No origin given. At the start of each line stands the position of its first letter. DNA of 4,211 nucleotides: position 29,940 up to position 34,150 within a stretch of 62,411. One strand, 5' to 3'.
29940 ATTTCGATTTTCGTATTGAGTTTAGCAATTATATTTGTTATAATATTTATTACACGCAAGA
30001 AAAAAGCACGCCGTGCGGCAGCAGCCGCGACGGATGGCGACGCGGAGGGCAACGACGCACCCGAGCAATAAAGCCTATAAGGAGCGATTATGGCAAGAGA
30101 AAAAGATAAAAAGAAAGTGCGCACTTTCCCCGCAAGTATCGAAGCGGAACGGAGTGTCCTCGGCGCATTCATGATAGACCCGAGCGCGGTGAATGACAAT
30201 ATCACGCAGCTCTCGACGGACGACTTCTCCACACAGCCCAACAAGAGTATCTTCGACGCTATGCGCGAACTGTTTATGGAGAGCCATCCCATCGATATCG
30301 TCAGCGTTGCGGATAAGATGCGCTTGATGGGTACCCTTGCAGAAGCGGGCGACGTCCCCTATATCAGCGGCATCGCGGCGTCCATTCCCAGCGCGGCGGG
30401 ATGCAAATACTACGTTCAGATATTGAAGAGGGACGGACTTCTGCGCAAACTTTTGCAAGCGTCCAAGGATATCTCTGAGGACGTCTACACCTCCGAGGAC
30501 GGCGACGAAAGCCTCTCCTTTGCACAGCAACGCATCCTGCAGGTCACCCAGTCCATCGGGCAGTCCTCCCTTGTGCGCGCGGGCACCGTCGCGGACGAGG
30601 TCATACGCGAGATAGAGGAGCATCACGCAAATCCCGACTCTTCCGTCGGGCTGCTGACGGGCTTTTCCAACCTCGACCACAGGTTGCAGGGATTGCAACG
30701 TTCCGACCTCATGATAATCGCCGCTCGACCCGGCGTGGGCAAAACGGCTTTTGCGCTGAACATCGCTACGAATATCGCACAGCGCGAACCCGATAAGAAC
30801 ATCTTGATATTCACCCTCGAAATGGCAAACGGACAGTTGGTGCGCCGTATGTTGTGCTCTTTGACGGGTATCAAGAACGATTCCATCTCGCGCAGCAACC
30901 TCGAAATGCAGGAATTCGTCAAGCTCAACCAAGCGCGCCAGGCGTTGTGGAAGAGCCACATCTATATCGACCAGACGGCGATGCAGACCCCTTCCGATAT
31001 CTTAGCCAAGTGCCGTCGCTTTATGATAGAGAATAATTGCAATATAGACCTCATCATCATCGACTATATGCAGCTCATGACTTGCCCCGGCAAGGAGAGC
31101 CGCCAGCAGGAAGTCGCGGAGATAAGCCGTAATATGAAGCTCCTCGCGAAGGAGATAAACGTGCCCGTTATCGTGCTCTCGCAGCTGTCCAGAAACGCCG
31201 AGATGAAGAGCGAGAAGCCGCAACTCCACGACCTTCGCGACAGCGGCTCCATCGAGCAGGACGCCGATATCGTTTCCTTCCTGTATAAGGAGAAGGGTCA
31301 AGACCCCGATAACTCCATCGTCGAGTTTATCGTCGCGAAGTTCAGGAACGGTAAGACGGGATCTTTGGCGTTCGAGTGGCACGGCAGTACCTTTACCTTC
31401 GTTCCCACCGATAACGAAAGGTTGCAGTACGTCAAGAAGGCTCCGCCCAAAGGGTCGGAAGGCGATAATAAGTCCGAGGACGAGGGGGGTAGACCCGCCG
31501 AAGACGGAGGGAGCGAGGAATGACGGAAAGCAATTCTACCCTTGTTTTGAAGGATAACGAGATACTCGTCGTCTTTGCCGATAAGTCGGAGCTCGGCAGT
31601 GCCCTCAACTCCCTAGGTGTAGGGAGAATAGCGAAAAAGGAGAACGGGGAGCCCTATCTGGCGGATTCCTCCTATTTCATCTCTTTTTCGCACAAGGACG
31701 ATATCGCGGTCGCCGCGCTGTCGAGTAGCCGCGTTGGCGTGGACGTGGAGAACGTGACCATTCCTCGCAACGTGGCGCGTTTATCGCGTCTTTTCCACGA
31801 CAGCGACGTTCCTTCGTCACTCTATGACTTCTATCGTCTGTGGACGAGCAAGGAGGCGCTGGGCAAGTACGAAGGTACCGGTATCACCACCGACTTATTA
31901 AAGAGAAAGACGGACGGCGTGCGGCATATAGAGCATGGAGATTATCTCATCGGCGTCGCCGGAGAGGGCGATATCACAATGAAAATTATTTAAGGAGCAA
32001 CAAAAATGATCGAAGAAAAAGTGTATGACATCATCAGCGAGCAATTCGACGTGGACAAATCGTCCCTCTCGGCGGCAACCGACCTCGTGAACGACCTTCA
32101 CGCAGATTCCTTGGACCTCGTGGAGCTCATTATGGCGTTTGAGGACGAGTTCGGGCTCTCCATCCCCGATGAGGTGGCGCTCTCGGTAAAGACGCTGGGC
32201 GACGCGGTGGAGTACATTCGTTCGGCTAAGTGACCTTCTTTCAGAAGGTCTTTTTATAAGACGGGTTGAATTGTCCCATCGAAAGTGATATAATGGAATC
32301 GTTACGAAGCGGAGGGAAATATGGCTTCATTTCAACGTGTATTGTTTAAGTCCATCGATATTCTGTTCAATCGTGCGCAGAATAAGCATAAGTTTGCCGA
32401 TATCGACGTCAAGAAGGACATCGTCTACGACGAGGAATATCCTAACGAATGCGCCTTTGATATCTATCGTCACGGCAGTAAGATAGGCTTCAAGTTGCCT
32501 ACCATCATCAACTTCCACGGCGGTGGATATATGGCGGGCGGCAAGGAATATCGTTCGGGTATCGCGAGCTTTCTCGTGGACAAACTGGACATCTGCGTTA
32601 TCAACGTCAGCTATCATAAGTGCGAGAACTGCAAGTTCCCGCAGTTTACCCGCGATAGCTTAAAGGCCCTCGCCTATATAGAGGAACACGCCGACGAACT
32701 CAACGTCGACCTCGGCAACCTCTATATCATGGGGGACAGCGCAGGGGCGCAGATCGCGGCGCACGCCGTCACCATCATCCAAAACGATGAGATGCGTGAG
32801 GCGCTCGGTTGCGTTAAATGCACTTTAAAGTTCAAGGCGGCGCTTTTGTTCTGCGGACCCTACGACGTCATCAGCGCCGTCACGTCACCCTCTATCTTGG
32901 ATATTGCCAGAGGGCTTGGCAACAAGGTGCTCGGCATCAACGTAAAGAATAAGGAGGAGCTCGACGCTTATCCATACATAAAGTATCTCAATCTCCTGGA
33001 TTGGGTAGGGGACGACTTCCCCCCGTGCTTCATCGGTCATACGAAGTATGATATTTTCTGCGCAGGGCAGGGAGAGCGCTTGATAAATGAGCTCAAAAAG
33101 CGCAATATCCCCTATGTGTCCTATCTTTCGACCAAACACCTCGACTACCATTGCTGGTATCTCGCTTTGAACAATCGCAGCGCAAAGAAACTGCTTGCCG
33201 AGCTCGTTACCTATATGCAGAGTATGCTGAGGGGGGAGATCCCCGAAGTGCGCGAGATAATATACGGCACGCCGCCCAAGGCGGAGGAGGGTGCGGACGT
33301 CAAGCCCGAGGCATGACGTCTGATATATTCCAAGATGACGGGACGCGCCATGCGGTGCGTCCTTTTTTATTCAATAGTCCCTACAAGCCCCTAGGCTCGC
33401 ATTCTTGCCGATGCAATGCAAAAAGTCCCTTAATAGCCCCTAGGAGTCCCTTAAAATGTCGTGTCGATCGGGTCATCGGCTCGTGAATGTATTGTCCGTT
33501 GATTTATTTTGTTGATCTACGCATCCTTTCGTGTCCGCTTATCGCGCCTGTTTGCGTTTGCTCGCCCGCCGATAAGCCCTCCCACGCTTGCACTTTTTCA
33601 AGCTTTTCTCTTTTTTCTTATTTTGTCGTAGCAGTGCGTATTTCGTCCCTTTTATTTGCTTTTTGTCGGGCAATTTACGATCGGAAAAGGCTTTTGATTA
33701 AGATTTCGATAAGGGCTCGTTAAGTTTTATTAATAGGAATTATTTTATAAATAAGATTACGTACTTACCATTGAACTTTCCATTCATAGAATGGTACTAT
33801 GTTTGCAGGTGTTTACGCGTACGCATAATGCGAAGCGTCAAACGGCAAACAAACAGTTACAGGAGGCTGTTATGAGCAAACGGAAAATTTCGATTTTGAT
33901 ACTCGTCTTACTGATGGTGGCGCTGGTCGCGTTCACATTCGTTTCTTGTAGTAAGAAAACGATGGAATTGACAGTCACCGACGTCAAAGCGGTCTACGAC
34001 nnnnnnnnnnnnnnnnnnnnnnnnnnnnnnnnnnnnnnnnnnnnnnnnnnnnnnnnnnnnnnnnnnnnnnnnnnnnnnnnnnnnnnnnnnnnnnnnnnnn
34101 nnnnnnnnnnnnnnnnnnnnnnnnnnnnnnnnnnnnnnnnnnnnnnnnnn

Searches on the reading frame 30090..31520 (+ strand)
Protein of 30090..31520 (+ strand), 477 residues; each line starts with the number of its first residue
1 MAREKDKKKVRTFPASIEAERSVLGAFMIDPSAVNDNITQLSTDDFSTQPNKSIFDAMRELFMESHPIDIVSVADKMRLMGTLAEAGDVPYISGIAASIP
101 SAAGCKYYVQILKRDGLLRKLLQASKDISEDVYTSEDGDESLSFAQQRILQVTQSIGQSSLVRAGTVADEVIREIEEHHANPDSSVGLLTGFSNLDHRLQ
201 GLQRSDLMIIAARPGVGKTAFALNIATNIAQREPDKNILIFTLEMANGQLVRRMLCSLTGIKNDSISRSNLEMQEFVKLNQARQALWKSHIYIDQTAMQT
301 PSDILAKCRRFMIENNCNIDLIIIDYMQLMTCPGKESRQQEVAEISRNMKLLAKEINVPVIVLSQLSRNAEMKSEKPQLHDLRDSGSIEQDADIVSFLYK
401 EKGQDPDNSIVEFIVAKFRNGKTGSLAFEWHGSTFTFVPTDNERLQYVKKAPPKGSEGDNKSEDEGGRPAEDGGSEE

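Call 26: find_related_loci(query=window:30090-31520:+, collection=genome_contigs, flank=10000)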
Query window:30090-31520:+ (477 aa) in genome_contigs; peptide patterns used: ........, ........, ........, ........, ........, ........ (x = any residue, [..] = any of these).
47 stretches matched a pattern; 5 encode a relative of the query (tblastn E <= 1e-3); 5 distinct loci.
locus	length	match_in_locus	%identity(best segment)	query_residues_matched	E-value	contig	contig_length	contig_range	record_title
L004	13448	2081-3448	89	1-456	0e+0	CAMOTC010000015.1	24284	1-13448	MAG: uncultured Clostridia bacterium isolate SRR873603_bin.166_metaWRAP_v1.3_MAG genome assembly, contig: NODE_4793_leng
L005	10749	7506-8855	86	1-450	0e+0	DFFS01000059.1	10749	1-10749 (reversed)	MAG TPA_asm: Christensenella sp. UBA3770 UBA3770_contig_90012, whole genome shotgun sequence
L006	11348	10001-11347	77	7-455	0e+0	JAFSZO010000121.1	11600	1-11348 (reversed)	MAG: Clostridia bacterium isolate RGIG3617 Goat_Rumen.Co__c2887239, whole genome shotgun sequence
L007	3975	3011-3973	76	7-327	7e-167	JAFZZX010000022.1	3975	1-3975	MAG: Clostridia bacterium isolate RGIG8250 Water_buffalos_Rumen-5__c265092, whole genome shotgun sequence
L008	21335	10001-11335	50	4-445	4e-141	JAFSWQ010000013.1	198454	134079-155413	MAG: Clostridia bacterium isolate RGIG3541 Goat_Rumen.Co__c2330610, whole genome shotgun sequence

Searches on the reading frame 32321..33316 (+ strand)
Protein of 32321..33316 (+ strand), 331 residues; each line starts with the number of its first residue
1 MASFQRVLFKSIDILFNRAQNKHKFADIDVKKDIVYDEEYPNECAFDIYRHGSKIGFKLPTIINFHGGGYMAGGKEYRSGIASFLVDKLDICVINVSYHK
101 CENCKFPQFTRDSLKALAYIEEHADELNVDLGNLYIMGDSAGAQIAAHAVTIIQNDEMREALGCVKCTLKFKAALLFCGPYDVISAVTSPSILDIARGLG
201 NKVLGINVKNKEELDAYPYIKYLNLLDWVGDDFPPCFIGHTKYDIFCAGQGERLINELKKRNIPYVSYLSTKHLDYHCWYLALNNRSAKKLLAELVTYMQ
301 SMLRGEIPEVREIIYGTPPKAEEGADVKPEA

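Call 11: find_encoding_contigs(protein=window:32321-33316:+, flank=10000, max_places=6)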
Protein window:32321-33316:+ (331 aa): 4 contigs read that carry it; 2 places shown.
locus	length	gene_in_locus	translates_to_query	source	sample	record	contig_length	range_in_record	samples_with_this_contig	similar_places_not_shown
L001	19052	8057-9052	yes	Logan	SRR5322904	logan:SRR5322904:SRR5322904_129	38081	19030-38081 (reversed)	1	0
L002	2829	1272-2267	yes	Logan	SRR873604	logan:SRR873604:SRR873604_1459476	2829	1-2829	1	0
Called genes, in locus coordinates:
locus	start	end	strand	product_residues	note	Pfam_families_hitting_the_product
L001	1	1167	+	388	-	?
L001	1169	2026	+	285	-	PF22435:MRM3-like_sub_bind, PF00588:SpoU_methylase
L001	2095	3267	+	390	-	PF13303:PTS_EIIC_2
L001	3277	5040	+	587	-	PF08439:Peptidase_M3_N, PF01432:Peptidase_M3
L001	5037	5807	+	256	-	-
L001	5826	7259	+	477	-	PF00772:DnaB, PF13481:AAA_25, PF03796:DnaB_C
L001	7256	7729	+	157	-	PF01648:ACPS (weak)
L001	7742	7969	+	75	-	PF00550:PP-binding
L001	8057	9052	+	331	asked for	PF20434:BD-FAE, PF07859:Abhydrolase_3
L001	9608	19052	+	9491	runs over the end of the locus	?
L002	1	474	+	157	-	?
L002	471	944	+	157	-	PF01648:ACPS (weak)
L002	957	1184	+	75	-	PF00550:PP-binding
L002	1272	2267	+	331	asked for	PF20434:BD-FAE, PF07859:Abhydrolase_3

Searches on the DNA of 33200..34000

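Call 70: search_rna_families(source=window, start=33200, end=34000, threshold=evalue, max_evalue=1)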
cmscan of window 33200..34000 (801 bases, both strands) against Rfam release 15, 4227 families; matches with E-value up to 1: 2.
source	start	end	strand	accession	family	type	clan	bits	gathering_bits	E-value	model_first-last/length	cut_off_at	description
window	33314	33370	+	RF01489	sbrA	Gene; sRNA;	-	20.2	45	0.18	1-71/71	no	Listeria sRNA sbrA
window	33797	33867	+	RF02974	Fibro-purF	Cis-reg;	-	16.9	60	0.42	1-75/75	no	Fibro-purF RNA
